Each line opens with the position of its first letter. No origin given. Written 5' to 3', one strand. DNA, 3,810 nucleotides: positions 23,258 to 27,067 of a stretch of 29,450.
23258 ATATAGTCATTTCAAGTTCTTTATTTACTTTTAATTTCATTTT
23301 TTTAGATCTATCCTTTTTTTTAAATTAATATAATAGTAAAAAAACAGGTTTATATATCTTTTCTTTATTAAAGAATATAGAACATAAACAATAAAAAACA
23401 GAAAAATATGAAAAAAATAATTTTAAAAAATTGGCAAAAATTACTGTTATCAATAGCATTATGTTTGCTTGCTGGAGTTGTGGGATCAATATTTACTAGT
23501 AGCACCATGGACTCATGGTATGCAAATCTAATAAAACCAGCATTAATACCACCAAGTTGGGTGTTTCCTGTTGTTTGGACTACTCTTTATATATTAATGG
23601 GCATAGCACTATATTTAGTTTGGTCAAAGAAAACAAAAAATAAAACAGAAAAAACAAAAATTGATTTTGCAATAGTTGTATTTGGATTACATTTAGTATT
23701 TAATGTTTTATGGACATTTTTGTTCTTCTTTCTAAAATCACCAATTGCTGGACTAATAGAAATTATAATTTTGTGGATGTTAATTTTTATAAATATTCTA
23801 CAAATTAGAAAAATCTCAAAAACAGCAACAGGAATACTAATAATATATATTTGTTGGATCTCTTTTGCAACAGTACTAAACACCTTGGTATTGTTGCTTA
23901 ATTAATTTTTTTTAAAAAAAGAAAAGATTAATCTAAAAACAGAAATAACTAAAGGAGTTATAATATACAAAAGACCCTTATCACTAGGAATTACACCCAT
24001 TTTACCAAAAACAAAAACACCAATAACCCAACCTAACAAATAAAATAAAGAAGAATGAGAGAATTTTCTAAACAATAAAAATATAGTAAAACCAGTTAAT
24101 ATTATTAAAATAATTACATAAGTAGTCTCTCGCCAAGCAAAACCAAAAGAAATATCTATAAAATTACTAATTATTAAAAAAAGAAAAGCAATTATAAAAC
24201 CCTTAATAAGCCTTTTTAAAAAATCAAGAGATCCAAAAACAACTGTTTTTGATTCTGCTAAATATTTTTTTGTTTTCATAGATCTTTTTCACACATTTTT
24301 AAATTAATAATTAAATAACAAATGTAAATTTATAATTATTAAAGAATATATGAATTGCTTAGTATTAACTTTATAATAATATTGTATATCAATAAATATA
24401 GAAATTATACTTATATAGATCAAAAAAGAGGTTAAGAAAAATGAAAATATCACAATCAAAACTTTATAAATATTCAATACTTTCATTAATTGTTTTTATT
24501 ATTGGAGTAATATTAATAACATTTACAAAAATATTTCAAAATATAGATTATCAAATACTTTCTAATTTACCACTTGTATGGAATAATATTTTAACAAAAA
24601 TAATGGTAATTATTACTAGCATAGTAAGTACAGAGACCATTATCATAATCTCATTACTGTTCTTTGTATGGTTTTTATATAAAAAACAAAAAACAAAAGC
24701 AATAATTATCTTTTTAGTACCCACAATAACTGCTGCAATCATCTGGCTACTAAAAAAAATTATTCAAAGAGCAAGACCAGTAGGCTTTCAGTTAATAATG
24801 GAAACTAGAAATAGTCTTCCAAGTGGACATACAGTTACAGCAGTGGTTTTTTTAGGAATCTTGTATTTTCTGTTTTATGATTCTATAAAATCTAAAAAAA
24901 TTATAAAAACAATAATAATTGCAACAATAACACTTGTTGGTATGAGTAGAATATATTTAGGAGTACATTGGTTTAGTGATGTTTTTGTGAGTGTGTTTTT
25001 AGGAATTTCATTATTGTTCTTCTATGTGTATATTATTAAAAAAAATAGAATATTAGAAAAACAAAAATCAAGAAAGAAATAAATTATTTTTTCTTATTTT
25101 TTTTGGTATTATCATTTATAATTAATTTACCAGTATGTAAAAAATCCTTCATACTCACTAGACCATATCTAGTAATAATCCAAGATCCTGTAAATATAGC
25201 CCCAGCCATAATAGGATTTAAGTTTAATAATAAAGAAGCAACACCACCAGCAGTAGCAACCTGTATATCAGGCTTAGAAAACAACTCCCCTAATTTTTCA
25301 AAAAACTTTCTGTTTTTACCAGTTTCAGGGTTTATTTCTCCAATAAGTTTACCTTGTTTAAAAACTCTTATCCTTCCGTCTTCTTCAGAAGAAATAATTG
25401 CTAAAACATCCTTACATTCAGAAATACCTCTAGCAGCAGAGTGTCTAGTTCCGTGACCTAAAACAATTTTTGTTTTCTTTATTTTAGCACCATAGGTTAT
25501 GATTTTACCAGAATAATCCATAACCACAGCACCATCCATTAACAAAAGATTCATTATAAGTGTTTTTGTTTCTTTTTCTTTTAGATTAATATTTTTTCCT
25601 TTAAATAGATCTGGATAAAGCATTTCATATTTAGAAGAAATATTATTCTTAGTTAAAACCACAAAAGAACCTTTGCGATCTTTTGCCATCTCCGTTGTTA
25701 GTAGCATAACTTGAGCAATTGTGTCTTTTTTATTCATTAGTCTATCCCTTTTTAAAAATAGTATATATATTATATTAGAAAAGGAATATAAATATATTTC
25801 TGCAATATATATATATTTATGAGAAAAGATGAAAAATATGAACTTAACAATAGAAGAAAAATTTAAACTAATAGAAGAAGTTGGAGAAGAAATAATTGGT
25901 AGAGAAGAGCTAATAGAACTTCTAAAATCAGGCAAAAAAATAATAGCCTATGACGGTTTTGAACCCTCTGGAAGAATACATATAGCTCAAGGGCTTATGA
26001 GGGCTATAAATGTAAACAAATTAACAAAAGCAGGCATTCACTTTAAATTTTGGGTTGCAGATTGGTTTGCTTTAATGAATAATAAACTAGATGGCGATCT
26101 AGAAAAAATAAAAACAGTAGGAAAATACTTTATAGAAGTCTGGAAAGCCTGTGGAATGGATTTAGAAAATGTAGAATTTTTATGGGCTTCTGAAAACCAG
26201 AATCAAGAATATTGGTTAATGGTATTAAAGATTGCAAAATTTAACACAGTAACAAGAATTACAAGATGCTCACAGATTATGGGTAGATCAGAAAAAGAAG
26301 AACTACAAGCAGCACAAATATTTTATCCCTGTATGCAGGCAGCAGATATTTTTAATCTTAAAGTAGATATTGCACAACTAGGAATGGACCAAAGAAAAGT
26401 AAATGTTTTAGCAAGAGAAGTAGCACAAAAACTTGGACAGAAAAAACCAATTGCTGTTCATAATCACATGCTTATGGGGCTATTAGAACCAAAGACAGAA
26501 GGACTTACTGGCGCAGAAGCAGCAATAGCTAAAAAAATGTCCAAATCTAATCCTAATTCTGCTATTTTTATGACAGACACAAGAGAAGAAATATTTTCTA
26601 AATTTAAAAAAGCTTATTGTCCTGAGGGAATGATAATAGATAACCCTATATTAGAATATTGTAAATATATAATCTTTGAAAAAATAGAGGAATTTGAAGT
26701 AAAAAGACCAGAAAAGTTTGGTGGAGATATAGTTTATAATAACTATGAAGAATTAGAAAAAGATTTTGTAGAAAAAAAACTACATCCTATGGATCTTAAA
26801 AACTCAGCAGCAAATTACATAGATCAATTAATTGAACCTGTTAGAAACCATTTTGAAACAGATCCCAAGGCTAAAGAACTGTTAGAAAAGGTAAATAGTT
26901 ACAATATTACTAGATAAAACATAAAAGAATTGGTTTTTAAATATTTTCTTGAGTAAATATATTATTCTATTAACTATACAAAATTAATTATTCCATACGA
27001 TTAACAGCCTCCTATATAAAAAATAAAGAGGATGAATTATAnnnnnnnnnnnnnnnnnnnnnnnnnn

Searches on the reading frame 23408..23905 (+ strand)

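Call 11: search_protein_families(library=pfam, proteins=[window:23408-23905:+], max_evalue=0.001)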
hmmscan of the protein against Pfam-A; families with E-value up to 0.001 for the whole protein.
window:23408-23905:+ (165 aa): 1 family
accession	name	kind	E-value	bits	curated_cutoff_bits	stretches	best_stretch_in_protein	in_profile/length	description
PF03073.20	TspO_MBR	-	9.9e-45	152.3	24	1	16-161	2-143/145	TspO/MBR family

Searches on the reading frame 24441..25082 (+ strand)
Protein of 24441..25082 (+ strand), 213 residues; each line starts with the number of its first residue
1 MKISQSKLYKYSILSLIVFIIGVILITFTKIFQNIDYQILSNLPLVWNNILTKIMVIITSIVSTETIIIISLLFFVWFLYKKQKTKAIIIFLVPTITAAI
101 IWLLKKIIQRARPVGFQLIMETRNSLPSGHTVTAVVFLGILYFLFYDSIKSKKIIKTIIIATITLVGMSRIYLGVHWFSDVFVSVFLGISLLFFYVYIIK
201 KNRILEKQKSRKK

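Call 11: search_protein_families(library=pfam, proteins=[window:24441-25082:+], max_evalue=0.001)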
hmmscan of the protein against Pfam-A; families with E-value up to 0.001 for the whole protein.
window:24441-25082:+ (213 aa): 1 family
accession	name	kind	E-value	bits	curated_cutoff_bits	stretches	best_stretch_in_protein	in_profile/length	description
PF01569.27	PAP2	-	2.6e-22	79.4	27.2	1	95-203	10-129/130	PAP2 superfamily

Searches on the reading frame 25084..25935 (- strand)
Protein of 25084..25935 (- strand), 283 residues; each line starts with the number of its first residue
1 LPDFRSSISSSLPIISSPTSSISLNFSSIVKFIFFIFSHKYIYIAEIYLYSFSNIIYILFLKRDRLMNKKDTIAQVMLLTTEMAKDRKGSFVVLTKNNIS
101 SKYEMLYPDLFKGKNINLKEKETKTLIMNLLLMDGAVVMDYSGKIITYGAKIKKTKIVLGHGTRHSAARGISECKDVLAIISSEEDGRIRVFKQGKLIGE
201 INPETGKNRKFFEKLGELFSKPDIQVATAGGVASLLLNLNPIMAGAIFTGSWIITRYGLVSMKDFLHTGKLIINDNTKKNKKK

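Call 11: search_protein_families(library=pfam, proteins=[window:25084-25935:-], max_evalue=0.001)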
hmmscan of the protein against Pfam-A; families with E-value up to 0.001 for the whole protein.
window:25084-25935:- (283 aa): 1 family
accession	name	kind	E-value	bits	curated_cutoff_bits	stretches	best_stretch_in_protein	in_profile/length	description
PF02457.21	DAC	-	3.2e-17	62.7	27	1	81-197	5-119/119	DisA bacterial checkpoint controller nucleotide-binding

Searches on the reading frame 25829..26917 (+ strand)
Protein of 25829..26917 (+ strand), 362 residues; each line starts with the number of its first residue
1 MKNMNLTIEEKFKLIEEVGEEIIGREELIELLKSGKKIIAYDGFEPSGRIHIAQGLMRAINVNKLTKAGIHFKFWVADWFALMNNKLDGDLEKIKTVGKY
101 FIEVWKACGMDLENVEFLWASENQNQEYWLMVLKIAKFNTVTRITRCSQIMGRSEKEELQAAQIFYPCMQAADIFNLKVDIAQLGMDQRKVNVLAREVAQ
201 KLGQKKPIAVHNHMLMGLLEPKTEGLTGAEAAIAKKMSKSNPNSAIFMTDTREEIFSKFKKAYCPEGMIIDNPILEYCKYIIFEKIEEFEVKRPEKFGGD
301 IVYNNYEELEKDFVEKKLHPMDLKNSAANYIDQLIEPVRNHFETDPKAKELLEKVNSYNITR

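Call 11: search_protein_families(library=pfam, proteins=[window:25829-26917:+], max_evalue=0.001)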
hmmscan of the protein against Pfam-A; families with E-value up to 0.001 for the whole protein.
window:25829-26917:+ (362 aa): 1 family
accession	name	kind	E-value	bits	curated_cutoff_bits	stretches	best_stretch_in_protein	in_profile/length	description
PF00579.31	tRNA-synt_1b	-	3.3e-59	201.1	21.1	1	35-334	3-290/292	tRNA synthetases class I (W and Y)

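Call 60: find_homologous_proteins(query=window:25829-26914:+, max_evalue=1e-60)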
Query window:25829-26914:+ (362 aa): 7775 proteins with E <= 1e-60 among 8000 candidates; the best 120 are listed.
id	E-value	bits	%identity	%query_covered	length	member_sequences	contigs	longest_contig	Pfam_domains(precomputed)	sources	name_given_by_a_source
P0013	1.3e-229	779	96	99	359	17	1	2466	PF00579.32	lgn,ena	-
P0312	4.3e-219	745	91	99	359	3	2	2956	PF00579.32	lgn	-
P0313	1.2e-214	730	88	100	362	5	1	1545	PF00579.32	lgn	-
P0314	1.1e-213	727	89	99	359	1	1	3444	PF00579.32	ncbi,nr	ncbi:MAG: tyrosine--tRNA ligase [Candidatus ainarchaeum sp.]|nr:tyrosine--tRNA ligase [Candidatus ai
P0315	6.0e-196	668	82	99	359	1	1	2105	PF00579.32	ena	-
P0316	5.9e-195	665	79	99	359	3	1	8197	PF00579.32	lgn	-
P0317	5.8e-193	659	79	99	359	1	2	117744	PF00579.32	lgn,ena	-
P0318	5.4e-192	655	81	98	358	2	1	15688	PF00579.32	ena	-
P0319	4.4e-191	653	80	99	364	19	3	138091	PF00579.32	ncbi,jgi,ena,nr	ncbi:MAG TPA: tyrosine--tRNA ligase [archaeon]|nr:tyrosine--tRNA ligase [archaeon]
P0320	5.1e-191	652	80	98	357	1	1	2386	PF00579.32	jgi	-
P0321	1.3e-190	651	79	99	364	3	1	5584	PF00579.32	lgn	-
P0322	1.6e-189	647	78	99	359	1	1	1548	PF00579.32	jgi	jgi:tyrosyl-tRNA synthetase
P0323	1.8e-189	647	78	99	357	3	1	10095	PF00579.32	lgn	-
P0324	9.8e-189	645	79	98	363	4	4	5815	PF00579.32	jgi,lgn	jgi:tyrosyl-tRNA synthetase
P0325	7.8e-186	635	78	99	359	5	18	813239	PF00579.32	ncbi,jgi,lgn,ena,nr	ncbi:MAG TPA: tyrosine--tRNA ligase [archaeon]|nr:tyrosine--tRNA ligase [archaeon]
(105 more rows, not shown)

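Call 61: find_encoding_contigs(protein=P0317, flank=8000, max_places=1)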
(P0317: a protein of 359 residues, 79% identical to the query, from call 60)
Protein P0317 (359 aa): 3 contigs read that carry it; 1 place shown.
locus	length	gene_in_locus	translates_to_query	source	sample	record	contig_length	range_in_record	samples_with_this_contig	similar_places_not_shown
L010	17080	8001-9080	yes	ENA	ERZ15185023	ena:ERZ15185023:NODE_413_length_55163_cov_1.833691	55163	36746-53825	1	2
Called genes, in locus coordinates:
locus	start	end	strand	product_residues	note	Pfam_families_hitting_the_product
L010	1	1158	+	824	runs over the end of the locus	-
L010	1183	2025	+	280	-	PF00482:T2SSF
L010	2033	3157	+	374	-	PF00482:T2SSF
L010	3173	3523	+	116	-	PF02643:DUF192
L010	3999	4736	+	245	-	-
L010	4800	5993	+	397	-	PF01555:N6_N4_Mtase (weak), PF01170:UPF0020, PF13847:Methyltransf_31 (weak)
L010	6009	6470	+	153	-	PF00334:NDK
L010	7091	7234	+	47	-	-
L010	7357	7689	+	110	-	PF00085:Thioredoxin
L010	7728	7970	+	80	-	-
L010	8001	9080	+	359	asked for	PF00579:tRNA-synt_1b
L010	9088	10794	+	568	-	PF00749:tRNA-synt_1c, PF03950:tRNA-synt_1c_C, PF20974:tRNA-synt_1c_C2 (weak)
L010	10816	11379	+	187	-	PF19583:ODP (weak), PF00753:Lactamase_B, PF23023:Anti-Pycsar_Apyc1 (weak), PF12706:Lactamase_B_2 (weak)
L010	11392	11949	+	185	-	PF13673:Acetyltransf_10 (faint), PF00583:Acetyltransf_1, PF13508:Acetyltransf_7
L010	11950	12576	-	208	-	PF00702:Hydrolase, PF13419:HAD_2, PF13242:Hydrolase_like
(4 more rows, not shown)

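Call 62: find_encoding_contigs(protein=P0319, flank=8000, max_places=1)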
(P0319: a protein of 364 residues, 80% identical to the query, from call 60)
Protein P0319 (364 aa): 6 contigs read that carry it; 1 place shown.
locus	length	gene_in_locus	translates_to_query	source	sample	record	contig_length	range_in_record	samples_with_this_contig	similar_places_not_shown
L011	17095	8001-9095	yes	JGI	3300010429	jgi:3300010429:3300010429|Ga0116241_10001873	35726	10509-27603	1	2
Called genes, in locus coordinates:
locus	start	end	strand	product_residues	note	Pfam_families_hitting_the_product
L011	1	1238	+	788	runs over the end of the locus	-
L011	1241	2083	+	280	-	PF00482:T2SSF (weak)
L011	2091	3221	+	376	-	-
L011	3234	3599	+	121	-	PF02643:DUF192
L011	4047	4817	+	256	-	-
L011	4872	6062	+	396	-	PF01555:N6_N4_Mtase (weak), PF01170:UPF0020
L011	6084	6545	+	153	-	PF00334:NDK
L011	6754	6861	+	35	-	-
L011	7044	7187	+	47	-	-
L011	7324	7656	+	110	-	PF00085:Thioredoxin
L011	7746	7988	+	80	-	-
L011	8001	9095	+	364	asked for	PF00579:tRNA-synt_1b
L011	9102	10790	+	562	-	PF00749:tRNA-synt_1c, PF03950:tRNA-synt_1c_C, PF20974:tRNA-synt_1c_C2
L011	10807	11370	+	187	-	PF19583:ODP (weak), PF00753:Lactamase_B, PF23023:Anti-Pycsar_Apyc1 (weak), PF12706:Lactamase_B_2 (faint)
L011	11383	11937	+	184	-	PF00583:Acetyltransf_1, PF13508:Acetyltransf_7 (weak)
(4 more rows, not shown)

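Call 63: find_encoding_contigs(protein=P0325, flank=8000, max_places=1)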
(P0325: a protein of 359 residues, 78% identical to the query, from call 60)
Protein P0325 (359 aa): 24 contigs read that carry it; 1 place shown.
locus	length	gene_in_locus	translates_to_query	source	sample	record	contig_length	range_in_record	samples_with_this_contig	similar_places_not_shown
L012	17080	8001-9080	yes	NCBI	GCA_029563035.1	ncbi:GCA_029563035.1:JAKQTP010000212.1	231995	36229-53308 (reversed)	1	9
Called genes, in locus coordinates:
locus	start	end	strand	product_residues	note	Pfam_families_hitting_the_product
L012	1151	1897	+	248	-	-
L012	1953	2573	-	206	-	-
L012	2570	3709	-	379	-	PF01467:CTP_transf_like, PF01121:CoaE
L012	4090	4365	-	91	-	-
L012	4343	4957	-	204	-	PF01734:Patatin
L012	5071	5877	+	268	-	-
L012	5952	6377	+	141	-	PF10869:DUF2666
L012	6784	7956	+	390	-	PF04055:Radical_SAM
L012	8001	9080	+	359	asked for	PF00579:tRNA-synt_1b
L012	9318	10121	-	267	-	PF04250:DUF429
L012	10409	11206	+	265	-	-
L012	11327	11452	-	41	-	-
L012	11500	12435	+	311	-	PF02661:Fic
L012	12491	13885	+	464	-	PF00224:PK, PF03328:HpcH_HpaI (weak), PF02887:PK_C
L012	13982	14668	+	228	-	-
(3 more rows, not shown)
